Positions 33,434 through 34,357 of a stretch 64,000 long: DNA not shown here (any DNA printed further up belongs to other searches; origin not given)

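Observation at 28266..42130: pilMNOPQ block is extended by four uncharacterised genes before accBC-aroK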

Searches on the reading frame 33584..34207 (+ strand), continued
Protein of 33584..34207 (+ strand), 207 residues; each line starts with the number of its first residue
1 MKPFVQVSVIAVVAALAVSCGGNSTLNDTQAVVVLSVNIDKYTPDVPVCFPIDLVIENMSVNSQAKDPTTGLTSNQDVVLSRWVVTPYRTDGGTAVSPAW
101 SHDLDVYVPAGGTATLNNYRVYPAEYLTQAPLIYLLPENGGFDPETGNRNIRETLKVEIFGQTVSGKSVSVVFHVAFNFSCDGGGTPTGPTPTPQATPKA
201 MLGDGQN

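Call 70: find_encoding_contigs(protein=P0378, flank=10000, max_places=1)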
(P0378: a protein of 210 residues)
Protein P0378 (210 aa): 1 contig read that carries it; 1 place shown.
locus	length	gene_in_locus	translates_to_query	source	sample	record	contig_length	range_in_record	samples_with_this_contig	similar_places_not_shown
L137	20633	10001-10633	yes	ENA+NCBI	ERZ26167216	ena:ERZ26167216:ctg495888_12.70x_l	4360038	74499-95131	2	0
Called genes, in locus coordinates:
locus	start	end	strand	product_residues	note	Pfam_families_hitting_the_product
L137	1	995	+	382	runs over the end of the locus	PF07549:Sec_GG (weak), PF02355:SecD_SecF_C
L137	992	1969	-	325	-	PF02796:HTH_7 (faint), PF13384:HTH_23 (weak), PF13518:HTH_28 (weak), PF13551:HTH_29, PF13565:HTH_32, PF13358:DDE_3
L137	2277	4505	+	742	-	PF01966:HD, PF13328:HD_4, PF04607:RelA_SpoT, PF02824:TGS, PF19296:RelA_AH, PF28438:RelA_RIS, PF01842:ACT, PF13291:ACT_4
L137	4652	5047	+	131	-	PF01042:Ribonuc_L-PSP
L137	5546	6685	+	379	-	PF11104:PilM_2, PF14450:FtsA (faint), PF05134:T2SSL (weak), PF11104:PilM_2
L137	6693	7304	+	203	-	PF05137:PilN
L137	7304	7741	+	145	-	PF04350:PilO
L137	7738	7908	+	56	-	-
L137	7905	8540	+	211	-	-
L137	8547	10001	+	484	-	PF07660:STN (faint), PF03958:Secretin_N, PF00263:Secretin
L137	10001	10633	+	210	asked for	-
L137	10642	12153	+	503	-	PF02369:Big_1 (faint)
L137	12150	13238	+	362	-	PF01321:Creatinase_N, PF00557:Peptidase_M24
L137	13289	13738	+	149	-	PF00364:Biotin_lipoyl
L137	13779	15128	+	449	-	PF00289:Biotin_carb_N, PF02786:CPSase_L_D2, PF07478:Dala_Dala_lig_C, PF02785:Biotin_carb_C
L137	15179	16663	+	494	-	PF00209:SNF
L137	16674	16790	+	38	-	-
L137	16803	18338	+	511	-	PF00209:SNF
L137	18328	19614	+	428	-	PF00275:EPSP_synthase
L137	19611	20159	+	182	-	PF13238:AAA_18 (faint), PF13671:AAA_33 (faint), PF01202:SKI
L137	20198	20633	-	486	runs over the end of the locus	PF00587:tRNA-synt_2b, PF03129:HGTP_anticodon, PF09180:ProRS-C_1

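Call 71: find_encoding_contigs(protein=P0437, flank=10000, max_places=1)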
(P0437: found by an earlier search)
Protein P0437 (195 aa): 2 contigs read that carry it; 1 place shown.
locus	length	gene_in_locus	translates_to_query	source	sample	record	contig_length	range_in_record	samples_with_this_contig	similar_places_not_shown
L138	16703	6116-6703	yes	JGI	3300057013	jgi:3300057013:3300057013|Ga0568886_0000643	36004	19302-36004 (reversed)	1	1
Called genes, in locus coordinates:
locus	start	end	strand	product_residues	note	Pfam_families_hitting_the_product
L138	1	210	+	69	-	?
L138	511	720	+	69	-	PF12728:HTH_17, PF00376:MerR, PF13411:MerR_1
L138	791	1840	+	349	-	PF11104:PilM_2, PF14450:FtsA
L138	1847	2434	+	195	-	PF05137:PilN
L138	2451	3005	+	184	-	PF04350:PilO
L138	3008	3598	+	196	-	-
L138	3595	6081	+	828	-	PF11741:AMIN (weak), PF21305:type_II_gspD_N0, PF07660:STN, PF03958:Secretin_N, PF00263:Secretin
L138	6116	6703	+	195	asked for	-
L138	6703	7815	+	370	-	PF02369:Big_1 (faint)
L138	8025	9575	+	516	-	PF12895:ANAPC3 (faint), PF00515:TPR_1 (faint), PF07719:TPR_2 (faint), PF13174:TPR_6 (faint), PF13176:TPR_7 (faint), PF13181:TPR_8 (faint), PF13424:TPR_12 (faint), PF14559:TPR_19 (weak), +4 more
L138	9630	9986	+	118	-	-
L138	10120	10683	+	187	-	PF08207:EFP_N, PF01132:EFP, PF09285:Elong-fact-P_C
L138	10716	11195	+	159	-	PF00364:Biotin_lipoyl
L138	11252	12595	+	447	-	PF00289:Biotin_carb_N, PF02222:ATP-grasp, PF02786:CPSase_L_D2, PF07478:Dala_Dala_lig_C, PF08443:RimK (weak), PF02785:Biotin_carb_C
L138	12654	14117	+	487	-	PF00209:SNF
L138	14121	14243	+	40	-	-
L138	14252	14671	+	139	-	PF01894:YjbQ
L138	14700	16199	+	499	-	PF00209:SNF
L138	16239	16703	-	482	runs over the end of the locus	PF00587:tRNA-synt_2b, PF03129:HGTP_anticodon, PF09180:ProRS-C_1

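Call 79: search_protein_families(library=ncbifam, proteins=[window:33584-34204:+, L138:6116-6700:+, L138:6703-7812:+, L138:8025-9572:+, L138:9630-9983:+, L137:10642-12150:+], max_evalue=0.01)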
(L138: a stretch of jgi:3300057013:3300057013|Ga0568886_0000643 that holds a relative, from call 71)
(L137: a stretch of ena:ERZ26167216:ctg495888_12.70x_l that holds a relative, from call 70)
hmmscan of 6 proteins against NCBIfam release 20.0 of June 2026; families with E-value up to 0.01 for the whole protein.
window:33584-34204:+ (207 aa): 0 families

L138:6116-6700:+ (195 aa): 0 families

L138:6703-7812:+ (370 aa): 0 families

L138:8025-9572:+ (516 aa): 13 families
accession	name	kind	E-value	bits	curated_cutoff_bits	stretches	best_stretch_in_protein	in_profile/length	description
TIGR02917.1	PEP_TPR_lipo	equivalog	1.1e-13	50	312.2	1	13-104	723-814/899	XrtA/PEP-CTERM system TPR-repeat protein PrsT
NF040959.1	MamA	equivalog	1.3e-11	44.4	200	2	28-117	73-155/204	magnetosome protein MamA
TIGR02521.1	type_IV_pilW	equivalog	9.4e-09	35.1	154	1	14-95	19-100/234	type IV pilus biogenesis/stability protein PilW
NF033920.0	C39_PA2778_fam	equivalog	9.8e-09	35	150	1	23-111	153-241/255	PA2778 family cysteine peptidase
TIGR00540.1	TPR_hemY_coli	hypoth_equivalog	3.8e-08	32.5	142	1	17-118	285-383/385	heme biosynthesis-associated TPR protein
NF008756.0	PRK11788.1-4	equivalog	4.7e-08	32.5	474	2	9-105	163-260/389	lipopolysaccharide assembly protein LapB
NF033762.1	social_mot_Tgl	equivalog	7.8e-08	32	225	1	41-126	81-168/252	social motility TPR repeat lipoprotein Tgl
NF008757.0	PRK11788.1-5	equivalog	7.2e-07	28.7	363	0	384-457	99-173/388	lipopolysaccharide assembly protein LapB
NF052304.1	CdsG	equivalog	0.00053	20.2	170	0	64-107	44-89/133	CdsG family type III secretion system protein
NF052230.1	T9SS_PorE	exception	0.0025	16.2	600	0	24-106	55-137/648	PorE family type IX secretion system protein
NF052415.1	T3SS_chap_SctY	equivalog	0.0048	17.4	70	0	66-117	12-63/106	type III secretion apparatus assembly chaperone SctY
TIGR03504.1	FimV_Cterm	subfamily_domain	0.0072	16.4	30.65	0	66-94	5-33/44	FimV/HubP family polar landmark protein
TIGR03939.1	PGA_TPR_OMP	equivalog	0.0088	14.3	366.65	0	27-93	430-496/800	poly-beta-1,6 N-acetyl-D-glucosamine export porin PgaA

L138:9630-9983:+ (118 aa): 0 families

L137:10642-12150:+ (503 aa): 0 families

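Call 94: search_protein_families(library=pfam, proteins=[P0290, P0294, P0303, L138:6703-7812:+, L137:10642-12150:+, L138:9630-9983:+], max_evalue=0.05)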
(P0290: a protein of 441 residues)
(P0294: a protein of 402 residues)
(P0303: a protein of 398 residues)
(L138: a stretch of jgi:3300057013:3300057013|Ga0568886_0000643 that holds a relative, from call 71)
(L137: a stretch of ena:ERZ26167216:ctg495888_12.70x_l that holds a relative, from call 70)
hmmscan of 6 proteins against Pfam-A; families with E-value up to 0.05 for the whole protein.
P0290 (441 aa): 0 families

P0294 (402 aa): 0 families

P0303 (398 aa): 0 families

L138:6703-7812:+ (370 aa): 2 families
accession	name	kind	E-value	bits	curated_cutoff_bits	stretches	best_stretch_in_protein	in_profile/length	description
PF02369.22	Big_1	-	1.4e-06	28.8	34.9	2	57-104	2-50/93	Bacterial Ig-like domain (group 1)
PF22352.2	K319L-like_PKD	-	0.00018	21.9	27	1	286-362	11-79/84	K319L-like, PKD domain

L137:10642-12150:+ (503 aa): 1 family
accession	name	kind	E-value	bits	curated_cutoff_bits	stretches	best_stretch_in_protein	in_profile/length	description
PF02369.22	Big_1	-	9.7e-12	45.3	34.9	3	63-155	8-92/93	Bacterial Ig-like domain (group 1)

L138:9630-9983:+ (118 aa): 2 families
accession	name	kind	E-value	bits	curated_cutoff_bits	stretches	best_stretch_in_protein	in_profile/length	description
PF08923.16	MAPKK1_Int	-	0.00022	21.4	25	1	6-101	7-100/119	Mitogen-activated protein kinase kinase 1 interacting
PF03259.23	Robl_LC7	-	0.0052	16.9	23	1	6-91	5-89/91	Roadblock/LC7 domain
